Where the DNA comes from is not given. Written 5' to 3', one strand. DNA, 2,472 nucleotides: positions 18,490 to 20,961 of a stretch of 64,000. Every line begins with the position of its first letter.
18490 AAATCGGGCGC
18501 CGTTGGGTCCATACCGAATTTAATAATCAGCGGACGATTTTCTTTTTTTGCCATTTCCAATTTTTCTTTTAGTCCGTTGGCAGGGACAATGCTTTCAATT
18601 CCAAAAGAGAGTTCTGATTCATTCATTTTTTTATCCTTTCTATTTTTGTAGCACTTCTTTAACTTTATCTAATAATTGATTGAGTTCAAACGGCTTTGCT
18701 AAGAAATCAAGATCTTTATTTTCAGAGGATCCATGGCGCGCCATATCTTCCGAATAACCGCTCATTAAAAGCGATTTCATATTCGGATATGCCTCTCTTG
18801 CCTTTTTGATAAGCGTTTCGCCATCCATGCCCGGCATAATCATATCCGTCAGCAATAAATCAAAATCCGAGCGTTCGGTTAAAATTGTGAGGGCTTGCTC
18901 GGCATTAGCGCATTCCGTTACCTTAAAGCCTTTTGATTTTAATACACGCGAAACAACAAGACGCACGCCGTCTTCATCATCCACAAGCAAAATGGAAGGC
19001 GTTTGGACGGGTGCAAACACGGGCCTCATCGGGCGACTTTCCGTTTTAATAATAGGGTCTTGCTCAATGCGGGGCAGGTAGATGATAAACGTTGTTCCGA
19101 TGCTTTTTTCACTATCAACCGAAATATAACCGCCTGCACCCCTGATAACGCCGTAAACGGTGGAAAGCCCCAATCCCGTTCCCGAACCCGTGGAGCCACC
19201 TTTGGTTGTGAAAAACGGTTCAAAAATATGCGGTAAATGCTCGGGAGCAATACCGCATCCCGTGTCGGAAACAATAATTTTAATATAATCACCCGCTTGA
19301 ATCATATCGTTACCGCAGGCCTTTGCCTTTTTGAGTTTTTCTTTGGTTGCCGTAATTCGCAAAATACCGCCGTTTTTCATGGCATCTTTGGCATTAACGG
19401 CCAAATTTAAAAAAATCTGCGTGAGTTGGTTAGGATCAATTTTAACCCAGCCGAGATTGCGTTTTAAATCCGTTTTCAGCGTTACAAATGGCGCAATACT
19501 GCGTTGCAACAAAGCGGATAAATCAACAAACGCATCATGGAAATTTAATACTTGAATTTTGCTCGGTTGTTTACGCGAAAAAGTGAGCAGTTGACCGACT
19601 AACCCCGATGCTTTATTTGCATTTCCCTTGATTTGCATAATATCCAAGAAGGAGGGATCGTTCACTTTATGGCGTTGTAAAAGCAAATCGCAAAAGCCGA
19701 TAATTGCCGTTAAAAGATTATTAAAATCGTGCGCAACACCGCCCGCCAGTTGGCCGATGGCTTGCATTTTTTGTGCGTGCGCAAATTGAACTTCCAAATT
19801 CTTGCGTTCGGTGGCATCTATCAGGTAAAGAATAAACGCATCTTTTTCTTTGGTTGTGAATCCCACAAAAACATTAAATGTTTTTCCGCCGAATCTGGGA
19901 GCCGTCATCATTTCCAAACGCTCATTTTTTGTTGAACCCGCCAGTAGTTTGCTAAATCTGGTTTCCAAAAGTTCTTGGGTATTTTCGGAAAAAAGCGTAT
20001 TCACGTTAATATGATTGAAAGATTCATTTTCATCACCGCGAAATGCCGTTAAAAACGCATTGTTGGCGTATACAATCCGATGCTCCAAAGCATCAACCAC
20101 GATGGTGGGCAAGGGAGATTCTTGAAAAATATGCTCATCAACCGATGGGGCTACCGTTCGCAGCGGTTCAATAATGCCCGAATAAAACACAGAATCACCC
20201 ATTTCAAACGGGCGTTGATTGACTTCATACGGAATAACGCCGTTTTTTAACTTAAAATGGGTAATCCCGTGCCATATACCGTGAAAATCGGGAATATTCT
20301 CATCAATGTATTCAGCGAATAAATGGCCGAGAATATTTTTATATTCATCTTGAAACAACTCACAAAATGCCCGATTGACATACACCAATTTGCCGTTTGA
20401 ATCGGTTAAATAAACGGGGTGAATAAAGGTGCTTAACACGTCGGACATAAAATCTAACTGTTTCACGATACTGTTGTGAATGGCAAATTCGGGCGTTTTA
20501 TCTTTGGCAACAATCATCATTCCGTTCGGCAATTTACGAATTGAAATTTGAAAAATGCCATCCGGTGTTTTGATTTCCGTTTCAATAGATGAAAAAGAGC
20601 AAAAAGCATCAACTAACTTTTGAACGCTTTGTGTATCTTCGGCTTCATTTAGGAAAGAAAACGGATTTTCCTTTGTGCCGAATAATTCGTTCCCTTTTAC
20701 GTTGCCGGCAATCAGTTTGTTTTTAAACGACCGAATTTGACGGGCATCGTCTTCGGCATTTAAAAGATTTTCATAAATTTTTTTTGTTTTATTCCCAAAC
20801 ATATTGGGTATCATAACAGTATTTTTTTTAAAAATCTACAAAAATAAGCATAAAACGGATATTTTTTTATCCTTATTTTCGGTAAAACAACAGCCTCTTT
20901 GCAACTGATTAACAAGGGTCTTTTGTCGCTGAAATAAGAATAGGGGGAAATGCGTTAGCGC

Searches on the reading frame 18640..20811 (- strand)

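Call 28: search_protein_families(library=pfam, proteins=[window:18640-20811:-], max_evalue=0.001)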
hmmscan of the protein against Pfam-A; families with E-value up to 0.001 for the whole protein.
window:18640-20811:- (723 aa): 7 families
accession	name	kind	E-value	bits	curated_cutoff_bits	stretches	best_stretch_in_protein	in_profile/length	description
PF02518.31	HATPase_c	-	1.7e-22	80.4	26.4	1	459-581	2-109/111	Histidine kinase-, DNA gyrase B-, and HSP90-like ATPase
PF00072.30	Response_reg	-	4.6e-21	75.5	30.2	1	607-717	1-110/111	Response regulator receiver domain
PF00989.32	PAS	-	1.7e-11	44.6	22.6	1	122-174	3-55/113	PAS fold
PF13188.13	PAS_8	-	5.4e-10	39.2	21.8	1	132-174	13-52/65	PAS domain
PF13426.13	PAS_9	-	1.9e-09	38.2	27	0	132-174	3-47/103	PAS domain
PF00512.31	HisKA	-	2.9e-09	37.3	26.9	1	353-415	3-64/66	His Kinase A (phospho-acceptor) domain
PF08448.16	PAS_4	-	1.3e-07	32.2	23.1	0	132-171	7-46/110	PAS fold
